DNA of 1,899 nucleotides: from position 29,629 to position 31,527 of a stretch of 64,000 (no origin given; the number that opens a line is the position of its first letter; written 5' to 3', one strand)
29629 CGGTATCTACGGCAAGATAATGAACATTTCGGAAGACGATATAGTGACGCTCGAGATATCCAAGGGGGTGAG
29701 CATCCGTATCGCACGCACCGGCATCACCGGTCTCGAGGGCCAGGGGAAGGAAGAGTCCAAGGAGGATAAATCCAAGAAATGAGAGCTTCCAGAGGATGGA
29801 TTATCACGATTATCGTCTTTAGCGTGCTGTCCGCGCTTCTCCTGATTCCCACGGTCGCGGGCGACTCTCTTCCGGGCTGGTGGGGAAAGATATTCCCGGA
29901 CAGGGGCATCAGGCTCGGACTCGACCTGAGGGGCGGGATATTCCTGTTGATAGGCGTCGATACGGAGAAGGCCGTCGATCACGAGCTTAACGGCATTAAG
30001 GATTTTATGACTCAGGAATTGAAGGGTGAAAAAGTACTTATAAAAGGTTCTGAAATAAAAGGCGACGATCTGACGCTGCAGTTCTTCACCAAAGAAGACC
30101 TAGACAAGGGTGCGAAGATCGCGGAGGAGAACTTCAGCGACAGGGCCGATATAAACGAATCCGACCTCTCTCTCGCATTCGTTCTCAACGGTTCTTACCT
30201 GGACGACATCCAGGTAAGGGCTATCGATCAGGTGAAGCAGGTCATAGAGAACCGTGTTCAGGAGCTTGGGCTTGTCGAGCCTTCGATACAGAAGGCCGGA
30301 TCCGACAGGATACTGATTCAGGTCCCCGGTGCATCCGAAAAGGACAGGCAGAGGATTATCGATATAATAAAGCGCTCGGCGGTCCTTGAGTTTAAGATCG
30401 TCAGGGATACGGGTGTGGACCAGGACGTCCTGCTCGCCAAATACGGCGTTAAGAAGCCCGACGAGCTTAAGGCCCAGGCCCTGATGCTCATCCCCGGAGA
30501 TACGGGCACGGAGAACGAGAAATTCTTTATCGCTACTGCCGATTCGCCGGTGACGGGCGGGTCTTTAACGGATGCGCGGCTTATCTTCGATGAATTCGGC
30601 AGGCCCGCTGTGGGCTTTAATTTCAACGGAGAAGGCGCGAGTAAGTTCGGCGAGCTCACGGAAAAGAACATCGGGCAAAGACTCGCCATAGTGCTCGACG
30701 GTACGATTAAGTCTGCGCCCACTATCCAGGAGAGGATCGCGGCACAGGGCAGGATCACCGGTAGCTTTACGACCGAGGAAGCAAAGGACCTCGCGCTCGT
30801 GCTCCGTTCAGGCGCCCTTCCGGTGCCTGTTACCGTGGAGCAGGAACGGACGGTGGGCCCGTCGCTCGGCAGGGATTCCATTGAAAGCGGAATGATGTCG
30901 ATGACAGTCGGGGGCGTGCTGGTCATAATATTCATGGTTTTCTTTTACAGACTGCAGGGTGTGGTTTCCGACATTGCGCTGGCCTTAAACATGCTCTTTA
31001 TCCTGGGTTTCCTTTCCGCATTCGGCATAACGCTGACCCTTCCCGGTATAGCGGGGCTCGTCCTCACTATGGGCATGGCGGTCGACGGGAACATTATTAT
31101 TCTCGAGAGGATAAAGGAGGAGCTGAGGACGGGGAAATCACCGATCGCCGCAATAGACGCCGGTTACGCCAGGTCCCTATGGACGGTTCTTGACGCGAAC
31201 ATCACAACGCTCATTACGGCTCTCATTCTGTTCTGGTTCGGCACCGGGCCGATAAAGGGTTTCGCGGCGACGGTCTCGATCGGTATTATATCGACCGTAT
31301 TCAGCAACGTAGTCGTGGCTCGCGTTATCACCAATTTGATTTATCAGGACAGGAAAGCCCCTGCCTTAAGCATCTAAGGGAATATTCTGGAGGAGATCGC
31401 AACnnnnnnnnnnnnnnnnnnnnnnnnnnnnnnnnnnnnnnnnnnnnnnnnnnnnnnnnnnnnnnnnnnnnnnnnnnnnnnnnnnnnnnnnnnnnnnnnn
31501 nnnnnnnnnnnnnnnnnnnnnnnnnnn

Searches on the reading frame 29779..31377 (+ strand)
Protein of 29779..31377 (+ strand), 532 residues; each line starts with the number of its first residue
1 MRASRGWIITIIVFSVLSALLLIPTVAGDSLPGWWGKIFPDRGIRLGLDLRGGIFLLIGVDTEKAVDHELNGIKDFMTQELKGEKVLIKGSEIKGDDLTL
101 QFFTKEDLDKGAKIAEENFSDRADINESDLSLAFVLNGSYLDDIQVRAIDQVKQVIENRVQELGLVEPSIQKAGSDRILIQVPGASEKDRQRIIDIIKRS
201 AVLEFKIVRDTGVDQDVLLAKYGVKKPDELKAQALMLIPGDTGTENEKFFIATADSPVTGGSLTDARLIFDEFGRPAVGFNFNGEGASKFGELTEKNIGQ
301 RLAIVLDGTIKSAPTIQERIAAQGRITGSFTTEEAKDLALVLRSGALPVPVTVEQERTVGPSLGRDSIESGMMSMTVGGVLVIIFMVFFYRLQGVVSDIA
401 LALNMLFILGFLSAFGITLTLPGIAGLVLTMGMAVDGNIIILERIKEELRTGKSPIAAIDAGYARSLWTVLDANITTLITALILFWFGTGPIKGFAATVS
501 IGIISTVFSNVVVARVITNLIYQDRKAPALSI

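Call 19: search_protein_families(library=pfam, proteins=[window:29779-31377:+], max_evalue=0.001)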
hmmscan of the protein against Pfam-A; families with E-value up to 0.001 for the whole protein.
window:29779-31377:+ (532 aa): 5 families
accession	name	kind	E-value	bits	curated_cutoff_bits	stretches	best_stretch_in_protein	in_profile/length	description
PF22599.2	SecDF_P1_head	-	1.7e-34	118.5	27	1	247-349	10-114/114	SecDF, P1 head subdomain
PF02355.23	SecD_SecF_C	-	4.5e-20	72.3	20.5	1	353-521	15-186/189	Protein export membrane protein SecD/SecF, C-terminal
PF21760.3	SecD_1st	-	9.5e-19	67.1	27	1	149-209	1-59/60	Protein translocase subunit SecDF, P1 domain, N-terminal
PF00873.25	ACR_tran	-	4e-08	31.9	28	1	365-514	327-478/1021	AcrB/AcrD/AcrF family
PF03176.21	MMPL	-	6.9e-05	22.4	20.5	1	392-509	174-290/333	MMPL family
